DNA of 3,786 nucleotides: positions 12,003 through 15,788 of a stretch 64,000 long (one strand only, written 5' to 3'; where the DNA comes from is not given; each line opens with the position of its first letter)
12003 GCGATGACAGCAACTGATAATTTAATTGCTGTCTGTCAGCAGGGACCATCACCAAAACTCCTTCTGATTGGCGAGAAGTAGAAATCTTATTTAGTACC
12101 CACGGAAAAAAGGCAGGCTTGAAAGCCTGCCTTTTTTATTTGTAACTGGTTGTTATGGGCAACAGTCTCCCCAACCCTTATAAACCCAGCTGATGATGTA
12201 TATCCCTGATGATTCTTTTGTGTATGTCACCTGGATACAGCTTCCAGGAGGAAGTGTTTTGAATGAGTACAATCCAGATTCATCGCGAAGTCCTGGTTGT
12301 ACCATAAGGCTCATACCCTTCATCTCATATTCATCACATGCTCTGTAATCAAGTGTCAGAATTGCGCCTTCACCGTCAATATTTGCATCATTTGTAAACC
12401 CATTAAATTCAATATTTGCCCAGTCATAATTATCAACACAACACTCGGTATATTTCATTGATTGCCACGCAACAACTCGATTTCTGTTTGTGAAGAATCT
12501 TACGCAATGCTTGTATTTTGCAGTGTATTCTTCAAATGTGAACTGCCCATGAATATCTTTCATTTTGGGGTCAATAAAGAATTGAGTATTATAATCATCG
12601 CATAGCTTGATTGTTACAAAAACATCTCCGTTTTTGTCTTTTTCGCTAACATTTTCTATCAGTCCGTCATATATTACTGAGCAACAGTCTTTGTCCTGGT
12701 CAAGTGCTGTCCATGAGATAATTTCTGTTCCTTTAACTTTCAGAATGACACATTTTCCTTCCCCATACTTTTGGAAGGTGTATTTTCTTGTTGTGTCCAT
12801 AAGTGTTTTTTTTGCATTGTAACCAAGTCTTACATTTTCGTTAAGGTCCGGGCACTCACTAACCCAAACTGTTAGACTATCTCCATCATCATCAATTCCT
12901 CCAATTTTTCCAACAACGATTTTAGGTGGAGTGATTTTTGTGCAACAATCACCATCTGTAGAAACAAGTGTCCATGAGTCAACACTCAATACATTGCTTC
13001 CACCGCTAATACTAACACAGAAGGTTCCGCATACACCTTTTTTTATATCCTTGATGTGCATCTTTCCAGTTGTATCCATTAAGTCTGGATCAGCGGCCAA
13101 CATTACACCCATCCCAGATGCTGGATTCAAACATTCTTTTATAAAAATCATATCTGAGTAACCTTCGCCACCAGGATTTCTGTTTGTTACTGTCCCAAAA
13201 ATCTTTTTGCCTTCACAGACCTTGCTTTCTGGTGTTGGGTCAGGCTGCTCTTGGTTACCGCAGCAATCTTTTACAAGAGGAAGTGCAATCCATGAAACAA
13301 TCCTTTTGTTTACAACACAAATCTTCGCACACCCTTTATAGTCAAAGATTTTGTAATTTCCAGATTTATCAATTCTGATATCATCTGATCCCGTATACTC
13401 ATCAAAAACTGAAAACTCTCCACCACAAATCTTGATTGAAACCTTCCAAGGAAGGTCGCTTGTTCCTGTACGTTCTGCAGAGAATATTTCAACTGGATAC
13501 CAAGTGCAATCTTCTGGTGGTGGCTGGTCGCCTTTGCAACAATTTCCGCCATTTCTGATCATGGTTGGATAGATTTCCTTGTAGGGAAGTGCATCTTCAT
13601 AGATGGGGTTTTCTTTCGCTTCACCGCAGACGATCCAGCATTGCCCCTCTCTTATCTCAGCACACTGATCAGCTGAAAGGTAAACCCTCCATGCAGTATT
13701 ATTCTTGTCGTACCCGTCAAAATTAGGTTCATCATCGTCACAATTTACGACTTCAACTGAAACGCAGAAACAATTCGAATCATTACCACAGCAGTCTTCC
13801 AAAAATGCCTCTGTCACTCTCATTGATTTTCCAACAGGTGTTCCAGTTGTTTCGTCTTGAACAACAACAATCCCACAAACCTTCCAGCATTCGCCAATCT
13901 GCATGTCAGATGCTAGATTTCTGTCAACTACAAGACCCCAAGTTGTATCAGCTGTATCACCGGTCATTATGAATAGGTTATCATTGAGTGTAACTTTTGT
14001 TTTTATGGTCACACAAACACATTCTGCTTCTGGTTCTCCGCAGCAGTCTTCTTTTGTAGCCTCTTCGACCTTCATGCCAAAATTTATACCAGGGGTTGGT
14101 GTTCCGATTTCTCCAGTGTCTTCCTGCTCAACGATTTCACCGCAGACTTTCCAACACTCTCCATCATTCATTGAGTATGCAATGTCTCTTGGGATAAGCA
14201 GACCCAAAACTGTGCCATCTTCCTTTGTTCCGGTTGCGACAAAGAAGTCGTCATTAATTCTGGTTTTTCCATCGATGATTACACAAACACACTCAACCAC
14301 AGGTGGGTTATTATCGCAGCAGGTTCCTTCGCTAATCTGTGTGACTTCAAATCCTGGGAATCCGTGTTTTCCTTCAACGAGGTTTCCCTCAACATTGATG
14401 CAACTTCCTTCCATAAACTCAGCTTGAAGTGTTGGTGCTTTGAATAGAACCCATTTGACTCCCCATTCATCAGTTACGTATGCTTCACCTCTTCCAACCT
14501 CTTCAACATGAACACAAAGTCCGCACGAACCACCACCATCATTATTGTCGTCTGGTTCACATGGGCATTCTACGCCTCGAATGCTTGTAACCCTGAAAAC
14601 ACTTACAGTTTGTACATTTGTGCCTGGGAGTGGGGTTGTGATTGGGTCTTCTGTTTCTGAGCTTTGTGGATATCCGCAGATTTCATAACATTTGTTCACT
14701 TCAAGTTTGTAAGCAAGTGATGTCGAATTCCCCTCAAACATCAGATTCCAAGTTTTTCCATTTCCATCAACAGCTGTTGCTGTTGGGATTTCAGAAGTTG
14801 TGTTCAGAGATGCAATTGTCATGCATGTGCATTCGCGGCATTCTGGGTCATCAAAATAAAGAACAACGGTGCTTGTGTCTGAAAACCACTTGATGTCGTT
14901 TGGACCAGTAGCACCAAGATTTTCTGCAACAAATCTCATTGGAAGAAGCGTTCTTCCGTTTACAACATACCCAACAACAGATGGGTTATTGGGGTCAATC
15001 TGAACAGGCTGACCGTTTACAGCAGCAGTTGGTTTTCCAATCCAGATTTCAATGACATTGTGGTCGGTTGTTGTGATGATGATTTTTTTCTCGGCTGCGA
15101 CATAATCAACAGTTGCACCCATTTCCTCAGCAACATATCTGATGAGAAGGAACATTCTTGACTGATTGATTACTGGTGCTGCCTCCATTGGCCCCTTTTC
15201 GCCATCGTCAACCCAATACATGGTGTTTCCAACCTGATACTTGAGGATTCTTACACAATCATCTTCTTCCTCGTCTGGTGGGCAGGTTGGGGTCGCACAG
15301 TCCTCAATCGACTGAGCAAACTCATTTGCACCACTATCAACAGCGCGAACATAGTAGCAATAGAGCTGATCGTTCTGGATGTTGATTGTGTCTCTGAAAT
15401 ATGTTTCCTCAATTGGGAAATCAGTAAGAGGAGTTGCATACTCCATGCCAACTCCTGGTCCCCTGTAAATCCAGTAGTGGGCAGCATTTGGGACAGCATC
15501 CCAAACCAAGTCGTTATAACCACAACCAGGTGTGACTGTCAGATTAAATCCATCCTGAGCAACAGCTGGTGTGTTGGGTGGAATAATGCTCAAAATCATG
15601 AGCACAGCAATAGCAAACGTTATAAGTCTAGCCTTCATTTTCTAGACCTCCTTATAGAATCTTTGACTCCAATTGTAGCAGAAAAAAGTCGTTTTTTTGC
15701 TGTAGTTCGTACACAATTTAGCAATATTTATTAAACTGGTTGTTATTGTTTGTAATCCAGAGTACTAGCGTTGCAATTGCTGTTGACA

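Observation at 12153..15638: Novel Cys-rich repeat architecture ('G[EQ]CW[KI]VCG ... DCCG ... C[VF]CV') in a 1161-aa secreted protein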

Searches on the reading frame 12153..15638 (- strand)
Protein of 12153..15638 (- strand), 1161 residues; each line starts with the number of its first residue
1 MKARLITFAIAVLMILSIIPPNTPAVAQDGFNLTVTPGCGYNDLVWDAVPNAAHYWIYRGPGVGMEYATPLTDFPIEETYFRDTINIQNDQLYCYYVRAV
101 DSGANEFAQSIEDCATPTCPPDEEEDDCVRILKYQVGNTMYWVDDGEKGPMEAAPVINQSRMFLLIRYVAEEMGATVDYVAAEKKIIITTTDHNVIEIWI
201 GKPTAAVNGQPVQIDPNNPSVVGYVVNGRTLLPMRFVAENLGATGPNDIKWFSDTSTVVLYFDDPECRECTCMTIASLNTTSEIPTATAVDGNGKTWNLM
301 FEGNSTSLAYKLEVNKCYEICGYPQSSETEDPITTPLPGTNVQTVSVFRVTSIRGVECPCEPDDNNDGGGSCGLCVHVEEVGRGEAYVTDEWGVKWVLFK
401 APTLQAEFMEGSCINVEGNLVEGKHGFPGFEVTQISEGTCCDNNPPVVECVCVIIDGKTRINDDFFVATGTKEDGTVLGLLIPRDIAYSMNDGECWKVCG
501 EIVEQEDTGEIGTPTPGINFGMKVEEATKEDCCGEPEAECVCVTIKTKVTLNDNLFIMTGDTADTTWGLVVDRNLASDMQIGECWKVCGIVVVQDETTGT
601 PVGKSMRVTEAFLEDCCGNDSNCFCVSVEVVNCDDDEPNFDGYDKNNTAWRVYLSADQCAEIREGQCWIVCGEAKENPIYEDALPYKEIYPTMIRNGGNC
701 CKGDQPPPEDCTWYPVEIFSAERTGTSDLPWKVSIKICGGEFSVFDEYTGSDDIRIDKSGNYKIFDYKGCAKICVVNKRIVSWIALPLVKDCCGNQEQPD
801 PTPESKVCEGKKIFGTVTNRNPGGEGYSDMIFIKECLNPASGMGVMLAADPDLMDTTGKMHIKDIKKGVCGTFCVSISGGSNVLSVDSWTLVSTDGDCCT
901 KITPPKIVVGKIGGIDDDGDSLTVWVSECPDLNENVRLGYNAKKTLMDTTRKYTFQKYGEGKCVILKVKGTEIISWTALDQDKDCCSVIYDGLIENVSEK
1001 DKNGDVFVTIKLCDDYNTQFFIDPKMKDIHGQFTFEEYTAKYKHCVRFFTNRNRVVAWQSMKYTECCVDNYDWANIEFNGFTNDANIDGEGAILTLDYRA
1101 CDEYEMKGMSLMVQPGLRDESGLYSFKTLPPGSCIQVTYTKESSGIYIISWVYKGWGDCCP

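Call 3: search_protein_families(library=pfam, proteins=[window:12153-15638:-], max_evalue=1)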
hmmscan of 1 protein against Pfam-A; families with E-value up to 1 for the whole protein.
window:12153-15638:- (1161 aa): 2 families
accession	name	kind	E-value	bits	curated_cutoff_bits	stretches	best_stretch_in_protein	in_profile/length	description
PF07833.16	Cu_amine_oxidN1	-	2.9e-20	72.7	24.2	1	145-258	3-106/108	Copper amine oxidase N-terminal domain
PF01336.31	tRNA_anti-codon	-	0.011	16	27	0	397-426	32-63/75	OB-fold nucleic acid binding domain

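Call 4: search_protein_families(library=ncbifam, proteins=[window:12153-15638:-], max_evalue=1)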
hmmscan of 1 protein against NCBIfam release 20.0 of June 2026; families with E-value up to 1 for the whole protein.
window:12153-15638:- (1161 aa): 0 families

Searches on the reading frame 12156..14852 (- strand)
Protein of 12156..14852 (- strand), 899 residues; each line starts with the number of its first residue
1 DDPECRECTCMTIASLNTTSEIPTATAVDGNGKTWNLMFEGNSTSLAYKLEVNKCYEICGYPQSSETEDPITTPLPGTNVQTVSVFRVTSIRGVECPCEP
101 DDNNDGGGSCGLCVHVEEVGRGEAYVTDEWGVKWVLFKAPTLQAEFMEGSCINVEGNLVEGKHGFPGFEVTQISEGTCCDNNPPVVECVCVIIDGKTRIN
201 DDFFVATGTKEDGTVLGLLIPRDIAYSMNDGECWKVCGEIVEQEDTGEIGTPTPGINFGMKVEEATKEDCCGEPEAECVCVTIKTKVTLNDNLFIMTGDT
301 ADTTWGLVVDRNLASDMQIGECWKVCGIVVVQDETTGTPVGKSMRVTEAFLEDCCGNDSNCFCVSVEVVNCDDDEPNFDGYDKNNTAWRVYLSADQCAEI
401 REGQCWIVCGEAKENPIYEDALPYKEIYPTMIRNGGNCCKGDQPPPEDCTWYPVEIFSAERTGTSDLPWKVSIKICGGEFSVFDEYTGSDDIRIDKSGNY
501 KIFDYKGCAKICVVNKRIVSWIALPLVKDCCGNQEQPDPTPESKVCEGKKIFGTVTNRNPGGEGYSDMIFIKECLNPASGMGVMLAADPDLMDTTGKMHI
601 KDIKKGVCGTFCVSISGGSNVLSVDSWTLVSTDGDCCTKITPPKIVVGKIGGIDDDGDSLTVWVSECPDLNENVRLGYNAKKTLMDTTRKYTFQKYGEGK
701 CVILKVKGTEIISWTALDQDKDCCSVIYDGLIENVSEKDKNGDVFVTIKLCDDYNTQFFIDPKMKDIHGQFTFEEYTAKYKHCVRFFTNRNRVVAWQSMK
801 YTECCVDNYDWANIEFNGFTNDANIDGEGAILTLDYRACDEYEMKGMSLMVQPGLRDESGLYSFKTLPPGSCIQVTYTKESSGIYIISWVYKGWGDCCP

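Call 7: find_homologous_proteins(query=window:12156-14852:-, max_evalue=0.001)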
Query window:12156-14852:- (899 aa): 6 proteins with E <= 0.001 among 5387 candidates.
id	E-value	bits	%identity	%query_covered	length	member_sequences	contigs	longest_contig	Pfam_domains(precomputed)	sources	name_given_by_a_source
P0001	0.0e+0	2142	100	100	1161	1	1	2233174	PF07833.17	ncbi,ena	-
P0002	0.0e+0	1320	56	86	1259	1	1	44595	PF07833.17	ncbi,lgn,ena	-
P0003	0.0e+0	1185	45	85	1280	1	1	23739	PF07833.17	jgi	-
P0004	5.4e-176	605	35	100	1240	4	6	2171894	PF07833.17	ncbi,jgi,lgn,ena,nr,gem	ncbi:MAG TPA: copper amine oxidase N-terminal domain-containing protein [Caldisericia bacterium]|nr:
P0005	1.9e-109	385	50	41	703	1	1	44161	PF07833.17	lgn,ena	-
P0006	9.7e-44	167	32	21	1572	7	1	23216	PF07833.17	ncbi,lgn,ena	-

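Call 41: list_cluster_members(proteins=[P0001, P0004, P0007, P0008, P0009, P0010, P0012, P0015, P0017, P0025])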
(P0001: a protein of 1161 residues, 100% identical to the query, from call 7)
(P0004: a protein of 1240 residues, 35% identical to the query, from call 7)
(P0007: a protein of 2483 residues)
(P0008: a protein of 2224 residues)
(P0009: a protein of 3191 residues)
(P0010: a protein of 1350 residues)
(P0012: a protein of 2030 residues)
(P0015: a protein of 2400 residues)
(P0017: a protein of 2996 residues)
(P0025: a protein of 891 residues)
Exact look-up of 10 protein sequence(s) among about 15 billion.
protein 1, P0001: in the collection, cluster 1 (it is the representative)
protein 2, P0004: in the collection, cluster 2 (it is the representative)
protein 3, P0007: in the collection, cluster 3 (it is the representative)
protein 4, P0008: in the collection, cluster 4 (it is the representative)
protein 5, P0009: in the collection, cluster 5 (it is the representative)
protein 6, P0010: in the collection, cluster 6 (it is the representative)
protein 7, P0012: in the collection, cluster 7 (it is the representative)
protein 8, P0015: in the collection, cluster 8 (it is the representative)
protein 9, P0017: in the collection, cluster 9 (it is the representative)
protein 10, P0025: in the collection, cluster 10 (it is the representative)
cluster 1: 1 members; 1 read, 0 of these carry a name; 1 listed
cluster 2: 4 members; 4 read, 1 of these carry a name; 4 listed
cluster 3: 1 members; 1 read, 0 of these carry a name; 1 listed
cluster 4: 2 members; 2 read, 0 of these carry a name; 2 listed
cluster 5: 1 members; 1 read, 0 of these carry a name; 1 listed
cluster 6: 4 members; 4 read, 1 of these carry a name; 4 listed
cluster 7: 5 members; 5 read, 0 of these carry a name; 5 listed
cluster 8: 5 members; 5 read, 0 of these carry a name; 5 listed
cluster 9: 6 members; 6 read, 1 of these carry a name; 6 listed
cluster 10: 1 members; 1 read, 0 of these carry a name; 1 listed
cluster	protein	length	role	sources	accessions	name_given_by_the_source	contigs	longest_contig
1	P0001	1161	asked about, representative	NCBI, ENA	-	-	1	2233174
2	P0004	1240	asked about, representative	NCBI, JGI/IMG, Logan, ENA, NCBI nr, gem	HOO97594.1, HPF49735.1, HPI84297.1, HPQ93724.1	MAG TPA: copper amine oxidase N-terminal domain-containing protein [Caldisericia ... | copper amine oxidase N-terminal domain-containing protein [Caldisericia bacterium]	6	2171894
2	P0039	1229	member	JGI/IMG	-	-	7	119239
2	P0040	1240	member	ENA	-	-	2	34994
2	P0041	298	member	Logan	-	-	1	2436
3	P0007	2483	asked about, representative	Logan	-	-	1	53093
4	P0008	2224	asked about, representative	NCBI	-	-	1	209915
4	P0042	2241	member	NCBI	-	-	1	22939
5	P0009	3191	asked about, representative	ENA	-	-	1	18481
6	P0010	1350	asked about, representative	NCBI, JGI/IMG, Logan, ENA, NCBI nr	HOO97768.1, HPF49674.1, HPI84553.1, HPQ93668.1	MAG TPA: copper amine oxidase N-terminal domain-containing protein [Caldisericia ... | copper amine oxidase N-terminal domain-containing protein [Caldisericia bacterium]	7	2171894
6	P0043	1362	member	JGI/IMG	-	-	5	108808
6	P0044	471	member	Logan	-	-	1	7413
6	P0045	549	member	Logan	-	-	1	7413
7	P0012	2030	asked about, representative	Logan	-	-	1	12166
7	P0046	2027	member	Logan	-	-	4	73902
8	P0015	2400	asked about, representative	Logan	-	-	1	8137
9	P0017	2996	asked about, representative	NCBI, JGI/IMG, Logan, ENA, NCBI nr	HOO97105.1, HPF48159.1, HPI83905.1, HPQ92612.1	MAG TPA: copper amine oxidase N-terminal domain-containing protein [Caldisericia ... | copper amine oxidase N-terminal domain-containing protein [Caldisericia bacterium]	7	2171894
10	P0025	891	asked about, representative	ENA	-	-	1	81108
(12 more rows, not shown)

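Call 73: find_encoding_contigs(protein=P0001, flank=1000, max_places=2)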
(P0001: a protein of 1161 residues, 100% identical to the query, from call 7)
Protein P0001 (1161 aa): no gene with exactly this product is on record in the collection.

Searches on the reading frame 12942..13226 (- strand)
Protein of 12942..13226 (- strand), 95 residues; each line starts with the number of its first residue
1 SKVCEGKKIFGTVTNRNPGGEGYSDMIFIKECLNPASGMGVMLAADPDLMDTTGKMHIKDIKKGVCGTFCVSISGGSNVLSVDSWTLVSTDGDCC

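Call 22: search_solved_structures(query=A2, max_evalue=10)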
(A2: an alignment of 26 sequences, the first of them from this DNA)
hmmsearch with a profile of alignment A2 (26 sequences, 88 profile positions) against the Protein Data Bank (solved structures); distinct sequences matched with E-value up to 10: 3.
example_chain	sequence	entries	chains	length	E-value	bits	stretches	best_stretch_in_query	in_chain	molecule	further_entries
8dvz_A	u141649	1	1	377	1.7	12.4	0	29-60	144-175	N, N'-diacetylbacillosaminyl-diphospho-undecaprenol alpha-1,3-N-acetylgalactosaminyltransf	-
8dvw_A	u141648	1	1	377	2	12.2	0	29-60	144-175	N, N'-diacetylbacillosaminyl-diphospho-undecaprenol alpha-1,3-N-acetylgalactosaminyltransf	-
8dqd_A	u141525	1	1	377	2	12.1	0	29-60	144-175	N, N'-diacetylbacillosaminyl-diphospho-undecaprenol alpha-1,3-N-acetylgalactosaminyltransf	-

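Call 25: search_protein_families(library=pfam, alignment_id=A2, max_evalue=10)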
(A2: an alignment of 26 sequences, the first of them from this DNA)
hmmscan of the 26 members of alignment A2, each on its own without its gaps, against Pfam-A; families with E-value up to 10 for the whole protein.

A. member 1, seq(95 aa): 0 families

B. families by the number of members that match (of 26 scanned): 16 families
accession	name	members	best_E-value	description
PF23193.1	NOMO_3rd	2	0.016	NOMO third transthyretin-like domain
PF11506.14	DUF3217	2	0.051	Protein of unknown function (DUF3217)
PF17210.9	SdrD_B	2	0.11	SdrD B-like domain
PF20631.3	CoV_NSP13_1B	1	0.01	Coronavirus Nonstructural protein 13, 1B domain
PF17813.7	RET_CLD4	1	0.025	RET Cadherin like domain 4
PF09624.15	DUF2393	1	0.04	Protein of unknown function (DUF2393)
PF12712.13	DUF3805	1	0.058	Domain of unknown function (DUF3805)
PF23320.1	Zn_SUZ12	1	0.06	Polycomb protein SUZ12-like, Zn domain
PF22986.3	Fn3_ELFN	1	0.12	ELFN1/ELFN2, fibronectin type-III domain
PF19070.5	DUF5766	1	0.16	Family of unknown function (DUF5766)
PF16190.11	E1_FCCH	1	0.18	Ubiquitin-activating enzyme E1 FCCH domain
PF02237.23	BPL_C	1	0.19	Biotin protein ligase C terminal domain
PF21661.2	DUF6860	1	0.19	Domain of unknown function (DUF6860)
PF20562.5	DUF6772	1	0.22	Domain of unknown function (DUF6772)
PF18104.7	Tudor_2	1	0.22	Jumonji domain-containing protein 2A Tudor domain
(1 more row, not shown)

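Call 31: predict_structure(alignment_id=A2)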
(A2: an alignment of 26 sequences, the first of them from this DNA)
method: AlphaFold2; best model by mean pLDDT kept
length: 95 residues; sequences in the alignment: 26
mean_pLDDT: 87.5   pTM: 0.80
mean pLDDT of the five models: 87.5, 87.3, 86.6, 86.5, 86.1
residues with pLDDT >= 90: 60; 70-90: 24; 50-70: 10; < 50: 1
segments of 3 or more residues with pLDDT < 50: none
pLDDT, mean of each block of 10 residues (from residue 1): 78 91 89 72 94 97 95 78 95 81
secondary structure, 60 per line:
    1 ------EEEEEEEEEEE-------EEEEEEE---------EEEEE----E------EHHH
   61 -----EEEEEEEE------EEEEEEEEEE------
elements in order: E7-17 E25-31 E41-45 E66-73 E80-89

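Call 59: find_homologous_proteins(query=A2, max_evalue=0.001)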
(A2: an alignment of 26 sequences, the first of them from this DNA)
Query A2 (26 sequences): 75 candidates shared short words with the query, none scored E <= 0.001.
